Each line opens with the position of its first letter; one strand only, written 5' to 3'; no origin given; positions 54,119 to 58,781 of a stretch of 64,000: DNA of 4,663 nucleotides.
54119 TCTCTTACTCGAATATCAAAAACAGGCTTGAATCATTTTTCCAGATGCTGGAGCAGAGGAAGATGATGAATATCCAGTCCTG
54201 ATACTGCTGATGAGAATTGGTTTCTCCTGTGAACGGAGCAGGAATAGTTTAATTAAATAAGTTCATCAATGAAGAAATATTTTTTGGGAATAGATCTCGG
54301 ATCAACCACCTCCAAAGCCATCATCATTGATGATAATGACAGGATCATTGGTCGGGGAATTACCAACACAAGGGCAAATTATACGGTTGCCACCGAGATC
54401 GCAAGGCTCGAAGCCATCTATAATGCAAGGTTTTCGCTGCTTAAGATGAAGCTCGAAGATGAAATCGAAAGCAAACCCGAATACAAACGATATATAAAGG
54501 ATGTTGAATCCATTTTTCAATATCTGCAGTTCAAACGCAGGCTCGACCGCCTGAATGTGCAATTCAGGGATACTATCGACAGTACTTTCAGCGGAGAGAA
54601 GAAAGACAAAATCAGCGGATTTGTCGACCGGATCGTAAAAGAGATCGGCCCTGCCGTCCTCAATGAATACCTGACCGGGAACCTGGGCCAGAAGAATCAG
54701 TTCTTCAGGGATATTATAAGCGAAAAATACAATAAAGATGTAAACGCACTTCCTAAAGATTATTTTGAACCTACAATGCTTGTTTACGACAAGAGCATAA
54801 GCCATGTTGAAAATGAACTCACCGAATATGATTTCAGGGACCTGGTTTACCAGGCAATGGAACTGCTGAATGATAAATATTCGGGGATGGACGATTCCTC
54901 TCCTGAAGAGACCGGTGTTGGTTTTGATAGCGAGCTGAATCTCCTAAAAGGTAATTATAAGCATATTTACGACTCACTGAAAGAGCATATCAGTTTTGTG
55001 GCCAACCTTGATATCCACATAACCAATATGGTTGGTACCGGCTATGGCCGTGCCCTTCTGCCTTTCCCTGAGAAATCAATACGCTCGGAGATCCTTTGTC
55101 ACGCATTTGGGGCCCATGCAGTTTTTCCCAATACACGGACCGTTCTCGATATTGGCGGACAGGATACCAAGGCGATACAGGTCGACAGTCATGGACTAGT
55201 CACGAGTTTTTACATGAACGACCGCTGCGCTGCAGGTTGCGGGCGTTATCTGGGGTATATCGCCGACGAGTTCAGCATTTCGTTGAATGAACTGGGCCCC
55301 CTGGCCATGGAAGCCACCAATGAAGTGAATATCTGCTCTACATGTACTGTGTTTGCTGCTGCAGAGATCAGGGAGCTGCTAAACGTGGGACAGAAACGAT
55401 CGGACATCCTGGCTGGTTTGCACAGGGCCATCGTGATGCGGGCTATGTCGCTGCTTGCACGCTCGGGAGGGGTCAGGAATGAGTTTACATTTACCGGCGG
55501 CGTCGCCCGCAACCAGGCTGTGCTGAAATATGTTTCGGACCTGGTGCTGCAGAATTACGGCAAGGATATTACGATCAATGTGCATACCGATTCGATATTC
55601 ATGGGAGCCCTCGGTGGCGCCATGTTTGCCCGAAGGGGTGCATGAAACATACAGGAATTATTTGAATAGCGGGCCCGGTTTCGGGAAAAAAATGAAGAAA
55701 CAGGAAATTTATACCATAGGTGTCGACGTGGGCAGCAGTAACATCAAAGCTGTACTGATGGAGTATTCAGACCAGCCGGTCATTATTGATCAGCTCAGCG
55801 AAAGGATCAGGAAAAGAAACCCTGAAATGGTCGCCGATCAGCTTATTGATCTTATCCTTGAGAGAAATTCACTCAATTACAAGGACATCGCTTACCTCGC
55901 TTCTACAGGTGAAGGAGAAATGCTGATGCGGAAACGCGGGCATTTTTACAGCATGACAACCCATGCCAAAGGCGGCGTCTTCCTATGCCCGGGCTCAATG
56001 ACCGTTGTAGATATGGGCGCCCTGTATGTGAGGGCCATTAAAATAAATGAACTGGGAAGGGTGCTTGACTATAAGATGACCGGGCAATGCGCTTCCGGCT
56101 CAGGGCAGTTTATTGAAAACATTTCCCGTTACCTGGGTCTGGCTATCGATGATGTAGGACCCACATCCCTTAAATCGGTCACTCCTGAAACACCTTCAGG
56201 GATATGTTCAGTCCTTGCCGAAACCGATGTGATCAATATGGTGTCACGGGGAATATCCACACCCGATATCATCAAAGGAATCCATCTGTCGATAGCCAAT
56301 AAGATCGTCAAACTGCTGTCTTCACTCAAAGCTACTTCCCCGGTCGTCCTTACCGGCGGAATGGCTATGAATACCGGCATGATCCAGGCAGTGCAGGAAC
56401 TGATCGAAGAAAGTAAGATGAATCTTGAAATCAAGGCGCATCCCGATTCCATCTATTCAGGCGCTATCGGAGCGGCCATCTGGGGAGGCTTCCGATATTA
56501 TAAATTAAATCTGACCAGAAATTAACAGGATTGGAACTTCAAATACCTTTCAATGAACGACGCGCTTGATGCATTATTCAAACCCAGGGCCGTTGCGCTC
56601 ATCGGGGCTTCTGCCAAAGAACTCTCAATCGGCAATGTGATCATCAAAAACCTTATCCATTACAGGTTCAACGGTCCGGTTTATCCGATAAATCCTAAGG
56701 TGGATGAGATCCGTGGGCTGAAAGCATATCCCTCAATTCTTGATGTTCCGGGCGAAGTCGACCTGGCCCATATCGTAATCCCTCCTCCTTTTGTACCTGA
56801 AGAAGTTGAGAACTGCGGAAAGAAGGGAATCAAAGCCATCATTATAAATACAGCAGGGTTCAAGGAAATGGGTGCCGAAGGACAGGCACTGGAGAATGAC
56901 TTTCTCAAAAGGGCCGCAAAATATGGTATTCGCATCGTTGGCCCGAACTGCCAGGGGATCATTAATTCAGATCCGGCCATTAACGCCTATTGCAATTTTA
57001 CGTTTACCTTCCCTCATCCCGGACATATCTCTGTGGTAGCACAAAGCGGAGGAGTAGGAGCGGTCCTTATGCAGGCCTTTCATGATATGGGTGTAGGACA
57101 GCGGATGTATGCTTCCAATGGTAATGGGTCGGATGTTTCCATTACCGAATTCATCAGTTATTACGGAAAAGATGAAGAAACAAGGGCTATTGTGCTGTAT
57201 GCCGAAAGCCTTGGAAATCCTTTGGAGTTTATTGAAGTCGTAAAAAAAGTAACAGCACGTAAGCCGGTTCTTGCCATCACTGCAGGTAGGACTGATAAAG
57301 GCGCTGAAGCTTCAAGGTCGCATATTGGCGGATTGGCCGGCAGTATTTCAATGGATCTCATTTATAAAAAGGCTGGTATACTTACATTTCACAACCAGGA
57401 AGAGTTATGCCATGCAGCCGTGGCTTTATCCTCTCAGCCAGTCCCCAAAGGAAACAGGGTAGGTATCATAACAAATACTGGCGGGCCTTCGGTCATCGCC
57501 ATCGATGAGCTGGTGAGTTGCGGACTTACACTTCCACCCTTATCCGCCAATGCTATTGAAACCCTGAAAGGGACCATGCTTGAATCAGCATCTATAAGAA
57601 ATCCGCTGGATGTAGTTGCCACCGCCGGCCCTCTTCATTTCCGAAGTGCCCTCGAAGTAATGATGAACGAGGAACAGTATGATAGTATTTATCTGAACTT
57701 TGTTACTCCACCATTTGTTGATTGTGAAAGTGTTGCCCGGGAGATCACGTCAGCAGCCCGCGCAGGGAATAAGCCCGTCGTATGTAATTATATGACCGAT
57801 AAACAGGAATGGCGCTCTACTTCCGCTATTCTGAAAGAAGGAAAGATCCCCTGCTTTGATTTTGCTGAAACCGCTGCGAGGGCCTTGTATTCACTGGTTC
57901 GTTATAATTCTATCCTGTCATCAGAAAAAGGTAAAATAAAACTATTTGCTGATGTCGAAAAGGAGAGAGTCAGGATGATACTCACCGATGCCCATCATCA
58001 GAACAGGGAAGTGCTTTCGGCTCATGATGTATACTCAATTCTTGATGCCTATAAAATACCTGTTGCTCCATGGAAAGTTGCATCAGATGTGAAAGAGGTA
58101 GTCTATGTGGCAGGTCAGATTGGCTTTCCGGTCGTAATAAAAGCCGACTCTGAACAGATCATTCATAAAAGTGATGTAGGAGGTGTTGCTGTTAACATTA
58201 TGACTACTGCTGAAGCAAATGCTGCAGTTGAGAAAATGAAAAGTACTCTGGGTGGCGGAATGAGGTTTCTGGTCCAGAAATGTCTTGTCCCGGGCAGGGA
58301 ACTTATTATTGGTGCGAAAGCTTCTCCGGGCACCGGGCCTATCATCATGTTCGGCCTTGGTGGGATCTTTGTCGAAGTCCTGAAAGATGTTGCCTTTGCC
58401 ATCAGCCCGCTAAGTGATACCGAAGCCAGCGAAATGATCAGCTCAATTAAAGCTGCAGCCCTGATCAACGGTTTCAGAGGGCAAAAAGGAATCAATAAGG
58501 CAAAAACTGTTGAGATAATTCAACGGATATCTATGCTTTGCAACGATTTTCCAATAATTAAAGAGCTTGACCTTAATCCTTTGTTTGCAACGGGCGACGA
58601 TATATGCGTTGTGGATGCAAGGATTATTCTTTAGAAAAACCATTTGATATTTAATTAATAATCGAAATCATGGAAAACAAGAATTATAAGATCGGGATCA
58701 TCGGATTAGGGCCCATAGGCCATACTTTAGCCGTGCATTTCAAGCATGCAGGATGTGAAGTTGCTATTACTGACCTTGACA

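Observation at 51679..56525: Complete four-subunit class I (ATP-dependent) benzoyl-CoA reductase-like enzyme in a Bacteroidota-like chromosome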

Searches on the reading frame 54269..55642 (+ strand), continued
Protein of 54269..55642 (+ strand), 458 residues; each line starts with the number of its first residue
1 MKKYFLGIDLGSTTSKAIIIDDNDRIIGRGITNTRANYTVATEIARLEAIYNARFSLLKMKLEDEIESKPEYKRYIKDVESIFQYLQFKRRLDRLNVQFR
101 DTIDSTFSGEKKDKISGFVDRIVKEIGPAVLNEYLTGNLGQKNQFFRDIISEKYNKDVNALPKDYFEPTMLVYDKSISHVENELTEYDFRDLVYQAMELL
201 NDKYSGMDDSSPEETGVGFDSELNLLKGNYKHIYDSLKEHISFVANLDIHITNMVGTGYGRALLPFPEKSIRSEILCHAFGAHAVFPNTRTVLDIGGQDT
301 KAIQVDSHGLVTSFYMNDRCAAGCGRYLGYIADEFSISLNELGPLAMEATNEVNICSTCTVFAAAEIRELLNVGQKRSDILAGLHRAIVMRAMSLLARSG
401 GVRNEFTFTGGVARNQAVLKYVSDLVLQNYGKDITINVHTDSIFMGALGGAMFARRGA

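Call 57: find_encoding_contigs(protein=P0356, flank=8000, max_places=1)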
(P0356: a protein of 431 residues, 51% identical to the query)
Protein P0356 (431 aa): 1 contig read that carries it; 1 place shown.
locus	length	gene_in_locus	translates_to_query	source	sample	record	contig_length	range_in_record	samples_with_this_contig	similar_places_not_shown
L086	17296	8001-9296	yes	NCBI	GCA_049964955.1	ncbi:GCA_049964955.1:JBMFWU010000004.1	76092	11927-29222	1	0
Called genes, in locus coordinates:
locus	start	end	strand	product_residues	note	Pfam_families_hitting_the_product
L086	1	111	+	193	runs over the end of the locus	PF00561:Abhydrolase_1, PF00975:Thioesterase (weak), PF12146:Hydrolase_4, PF12697:Abhydrolase_6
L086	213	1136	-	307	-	-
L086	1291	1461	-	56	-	-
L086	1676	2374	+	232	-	-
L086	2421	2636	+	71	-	PF01361:Tautomerase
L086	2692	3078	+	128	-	PF14667:Polysacc_synt_C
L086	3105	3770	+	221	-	PF04366:Ysc84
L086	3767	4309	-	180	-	PF04060:FeS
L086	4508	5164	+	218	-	PF00072:Response_reg, PF00196:GerE, PF08281:Sigma70_r4_2 (weak)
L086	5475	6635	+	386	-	PF06050:HGD-D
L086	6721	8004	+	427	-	PF06050:HGD-D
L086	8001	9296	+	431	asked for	PF00370:FGGY_N (faint), PF01869:BcrAD_BadFG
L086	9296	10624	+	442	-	PF01869:BcrAD_BadFG, PF00583:Acetyltransf_1, PF13508:Acetyltransf_7 (faint)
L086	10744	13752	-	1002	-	-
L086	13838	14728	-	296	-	PF00483:NTP_transferase, PF12804:NTP_transf_3 (weak)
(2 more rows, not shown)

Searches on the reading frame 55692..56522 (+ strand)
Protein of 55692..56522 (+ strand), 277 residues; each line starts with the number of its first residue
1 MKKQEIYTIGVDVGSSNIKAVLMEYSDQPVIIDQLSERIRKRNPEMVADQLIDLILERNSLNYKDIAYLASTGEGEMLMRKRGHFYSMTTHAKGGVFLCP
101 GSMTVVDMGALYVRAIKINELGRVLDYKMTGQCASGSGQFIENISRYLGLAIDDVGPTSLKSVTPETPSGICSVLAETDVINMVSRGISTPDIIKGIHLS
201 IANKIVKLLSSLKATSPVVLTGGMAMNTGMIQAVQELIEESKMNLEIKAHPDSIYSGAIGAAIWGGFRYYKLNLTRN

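Call 3: search_protein_families(library=ncbifam, proteins=[window:55692-56522:+], max_evalue=0.00001)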
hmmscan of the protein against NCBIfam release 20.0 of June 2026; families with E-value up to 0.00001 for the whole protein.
window:55692-56522:+ (277 aa): 5 families
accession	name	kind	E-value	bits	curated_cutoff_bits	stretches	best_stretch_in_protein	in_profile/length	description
TIGR02261.1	benz_CoA_red_D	equivalog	1.2e-95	319.6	312.85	1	8-265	3-262/262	benzoyl-CoA reductase subunit D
TIGR00241.1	CoA_E_activ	domain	9.1e-44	149.8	125.4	1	7-263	1-247/248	acyl-CoA dehydratase activase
TIGR03192.1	benz_CoA_bzdQ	equivalog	2.7e-30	105.9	380.2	1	3-265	29-286/293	benzoyl-CoA reductase, bzd-type, subunit Q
TIGR02259.1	benz_CoA_red_A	equivalog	3.5e-28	98.5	578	1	67-262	231-429/432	benzoyl-CoA reductase subunit A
TIGR03286.1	methan_mark_15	hypoth_equivalog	8e-26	90.9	455.75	1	2-263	140-399/404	methanogenesis marker 15 protein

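Call 41: search_solved_structures(query=window:55692-56522:+, max_evalue=0.00001, show_alignments=3)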
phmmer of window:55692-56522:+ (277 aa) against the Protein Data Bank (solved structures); distinct sequences matched with E-value up to 0.00001: 5.
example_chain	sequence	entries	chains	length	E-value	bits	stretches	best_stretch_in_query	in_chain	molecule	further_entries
9gai_D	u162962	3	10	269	2.4e-35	125.6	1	7-264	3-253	3-methylbenzoyl-CoA reductase alpha subunit MbdQ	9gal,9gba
1hux_A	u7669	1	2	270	5.9e-35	124.4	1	5-265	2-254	ACTIVATOR OF (R)-2-HYDROXYGLUTARYL-COA DEHYDRATASE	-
4eht_A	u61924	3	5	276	3.1e-33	118.7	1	6-265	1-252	Activator of 2-hydroxyisocaproyl-CoA dehydratase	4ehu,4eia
9gai_C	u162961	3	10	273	3.2e-33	118.7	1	6-272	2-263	3-methylbenzoyl-CoA reductase delta subunit MbdP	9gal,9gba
7yyl_E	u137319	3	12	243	9.6e-19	71.2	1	62-263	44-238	Putative CoA-substrate-specific enzyme activase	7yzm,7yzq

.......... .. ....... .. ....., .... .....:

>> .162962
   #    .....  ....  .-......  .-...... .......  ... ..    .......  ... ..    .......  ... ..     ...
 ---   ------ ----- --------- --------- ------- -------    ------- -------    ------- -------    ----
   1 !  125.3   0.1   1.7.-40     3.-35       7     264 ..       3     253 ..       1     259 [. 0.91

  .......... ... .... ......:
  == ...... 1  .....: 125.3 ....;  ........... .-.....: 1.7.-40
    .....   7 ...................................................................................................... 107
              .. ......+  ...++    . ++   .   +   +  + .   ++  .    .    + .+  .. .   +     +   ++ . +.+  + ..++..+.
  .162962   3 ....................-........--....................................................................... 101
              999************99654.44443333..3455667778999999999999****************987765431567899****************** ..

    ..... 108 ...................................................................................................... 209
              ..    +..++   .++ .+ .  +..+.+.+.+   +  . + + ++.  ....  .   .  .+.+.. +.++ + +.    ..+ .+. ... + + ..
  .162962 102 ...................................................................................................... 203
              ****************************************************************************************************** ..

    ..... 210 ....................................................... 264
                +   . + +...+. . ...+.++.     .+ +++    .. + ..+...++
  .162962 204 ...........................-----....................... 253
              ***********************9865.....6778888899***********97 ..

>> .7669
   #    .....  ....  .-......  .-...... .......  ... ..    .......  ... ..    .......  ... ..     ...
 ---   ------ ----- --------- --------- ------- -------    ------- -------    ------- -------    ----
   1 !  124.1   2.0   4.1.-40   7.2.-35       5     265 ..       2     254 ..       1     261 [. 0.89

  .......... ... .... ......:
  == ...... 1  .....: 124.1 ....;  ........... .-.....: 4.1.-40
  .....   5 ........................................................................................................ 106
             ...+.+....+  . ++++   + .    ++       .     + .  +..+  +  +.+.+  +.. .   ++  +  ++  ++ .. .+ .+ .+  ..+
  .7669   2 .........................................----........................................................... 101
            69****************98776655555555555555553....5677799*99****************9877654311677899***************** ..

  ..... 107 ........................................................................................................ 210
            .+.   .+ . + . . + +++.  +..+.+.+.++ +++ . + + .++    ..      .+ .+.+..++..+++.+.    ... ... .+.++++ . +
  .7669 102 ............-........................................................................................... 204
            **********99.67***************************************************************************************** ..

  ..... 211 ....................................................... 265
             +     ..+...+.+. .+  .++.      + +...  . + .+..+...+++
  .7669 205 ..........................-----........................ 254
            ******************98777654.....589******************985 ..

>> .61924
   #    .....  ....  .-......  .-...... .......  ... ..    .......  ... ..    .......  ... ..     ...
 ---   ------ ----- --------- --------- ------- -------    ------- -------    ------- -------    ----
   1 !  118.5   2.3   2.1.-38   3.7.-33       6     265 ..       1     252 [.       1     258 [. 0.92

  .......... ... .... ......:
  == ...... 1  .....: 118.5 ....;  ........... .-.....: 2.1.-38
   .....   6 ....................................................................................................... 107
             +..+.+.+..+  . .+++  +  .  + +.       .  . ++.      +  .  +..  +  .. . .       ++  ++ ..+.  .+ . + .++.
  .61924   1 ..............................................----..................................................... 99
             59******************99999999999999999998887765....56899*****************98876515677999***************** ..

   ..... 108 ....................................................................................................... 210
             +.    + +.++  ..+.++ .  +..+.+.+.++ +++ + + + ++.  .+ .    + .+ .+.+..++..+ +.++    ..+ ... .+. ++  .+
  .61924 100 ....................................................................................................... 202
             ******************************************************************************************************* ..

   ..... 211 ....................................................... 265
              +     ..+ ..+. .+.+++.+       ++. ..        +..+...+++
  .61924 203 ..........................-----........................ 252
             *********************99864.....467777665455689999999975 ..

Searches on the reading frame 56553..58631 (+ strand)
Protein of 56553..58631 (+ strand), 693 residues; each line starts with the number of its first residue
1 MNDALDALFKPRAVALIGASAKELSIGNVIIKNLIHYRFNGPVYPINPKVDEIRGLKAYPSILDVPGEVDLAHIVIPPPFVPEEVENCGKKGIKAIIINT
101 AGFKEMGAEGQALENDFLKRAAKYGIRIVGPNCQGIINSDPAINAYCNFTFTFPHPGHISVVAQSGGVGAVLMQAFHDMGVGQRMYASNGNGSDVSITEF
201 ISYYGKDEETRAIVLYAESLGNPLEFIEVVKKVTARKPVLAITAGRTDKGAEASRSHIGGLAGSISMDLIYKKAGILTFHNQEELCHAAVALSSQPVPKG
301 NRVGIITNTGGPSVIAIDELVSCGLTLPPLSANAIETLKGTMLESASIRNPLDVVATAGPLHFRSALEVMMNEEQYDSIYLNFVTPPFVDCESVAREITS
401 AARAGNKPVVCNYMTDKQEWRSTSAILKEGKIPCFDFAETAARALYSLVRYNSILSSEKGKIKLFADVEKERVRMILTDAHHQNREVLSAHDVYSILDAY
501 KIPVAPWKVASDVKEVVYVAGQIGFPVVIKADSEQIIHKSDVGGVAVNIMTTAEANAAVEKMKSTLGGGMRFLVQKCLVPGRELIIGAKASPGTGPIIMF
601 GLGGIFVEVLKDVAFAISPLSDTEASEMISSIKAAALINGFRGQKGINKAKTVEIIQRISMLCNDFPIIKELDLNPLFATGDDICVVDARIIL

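Call 3: search_protein_families(library=ncbifam, proteins=[window:56553-58631:+], max_evalue=0.00001)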
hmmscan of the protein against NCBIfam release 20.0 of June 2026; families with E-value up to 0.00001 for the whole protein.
window:56553-58631:+ (693 aa): 7 families
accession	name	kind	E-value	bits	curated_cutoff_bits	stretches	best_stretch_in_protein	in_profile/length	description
NF045493.1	HydDutCoALig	equivalog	5.9e-155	517.6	1300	1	7-693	5-698/698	4-hydroxybutyrate--CoA ligase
NF045494.1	AcCoALig_Archglob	equivalog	7.2e-138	460.8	1200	2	5-451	218-662/665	acetate--CoA ligase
TIGR02717.1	AcCoA-syn-alpha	equivalog_domain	3.2e-131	438.1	567.15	1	5-451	1-446/447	acetate--CoA ligase alpha subunit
NF045492.1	HydPropCoALig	equivalog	1.3e-123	413.7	1300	2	4-437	247-682/700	3-hydroxypropionate--CoA ligase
TIGR01019.1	sucCoAalpha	subfamily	1.4e-13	50.9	353.2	1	54-249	47-238/286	succinate--CoA ligase subunit alpha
NF004230.0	PRK05678.1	equivalog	1.8e-13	50.4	336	1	69-249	66-240/291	succinate--CoA ligase subunit alpha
NF001913.0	PRK00696.1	equivalog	1.9e-06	27.2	370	0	343-430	278-364/388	ADP-forming succinate--CoA ligase subunit beta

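Call 72: search_solved_structures(query=window:56553-58631:+, max_evalue=1e-10)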
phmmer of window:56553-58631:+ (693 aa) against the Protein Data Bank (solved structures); distinct sequences matched with E-value up to 1e-10: 17.
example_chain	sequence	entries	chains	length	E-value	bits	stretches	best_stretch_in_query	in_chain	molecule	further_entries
8wzu_A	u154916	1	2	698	1.6e-128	433.2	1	8-691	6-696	4-hydroxybutyrate--CoA ligase [ADP-forming]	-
9y43_A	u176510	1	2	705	1.1e-104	354.5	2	5-440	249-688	3-hydroxypropionate--CoA ligase [ADP-forming]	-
2csu_A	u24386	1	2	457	4.9e-92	312.7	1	5-450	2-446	457aa long hypothetical protein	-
7cm9_A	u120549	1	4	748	2.8e-76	260.6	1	10-685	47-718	DMSP lyase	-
4xyl_A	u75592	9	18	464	4.1e-75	256.8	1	2-452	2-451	alpha subunit of Acyl-CoA synthetase (NDP forming) | Acyl-CoA synthetase (NDP forming) | alpha subunit of acetyl-CoA synthetase (NDP forming)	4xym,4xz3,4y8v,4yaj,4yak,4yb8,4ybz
9it0_A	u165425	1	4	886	4.4e-70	240.1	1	4-690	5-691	Protein acetyltransferase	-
9isq_A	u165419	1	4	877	1.3e-69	238.6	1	5-690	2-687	Protein acetyltransferase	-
4xyl_B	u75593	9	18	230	2.1e-42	148.7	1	475-693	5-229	beta subunit of Acyl-CoA synthetase (NDP forming) | Uncharacterized protein | beta subunit of acetyl-CoA synthetase (NDP forming)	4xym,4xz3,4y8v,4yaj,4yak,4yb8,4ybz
1wr2_A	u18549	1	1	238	6.9e-39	137.1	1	470-693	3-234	hypothetical protein PH1789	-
9isb_A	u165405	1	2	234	7.5e-21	77.5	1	474-690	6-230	Protein acetyltransferase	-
2d59_A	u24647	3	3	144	1.5e-15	59.9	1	4-98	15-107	hypothetical protein PH1109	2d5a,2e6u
2yv2_A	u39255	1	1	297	3.5e-14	55.4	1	51-260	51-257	Succinyl-CoA synthetase alpha chain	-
1y81_A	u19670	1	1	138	3.2e-12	49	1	12-96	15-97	conserved hypothetical protein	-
3qa9_A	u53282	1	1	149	3.7e-12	48.7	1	4-99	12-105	CoA binding domain protein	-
3q9n_A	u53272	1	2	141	3.7e-12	48.7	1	4-98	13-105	CoA binding protein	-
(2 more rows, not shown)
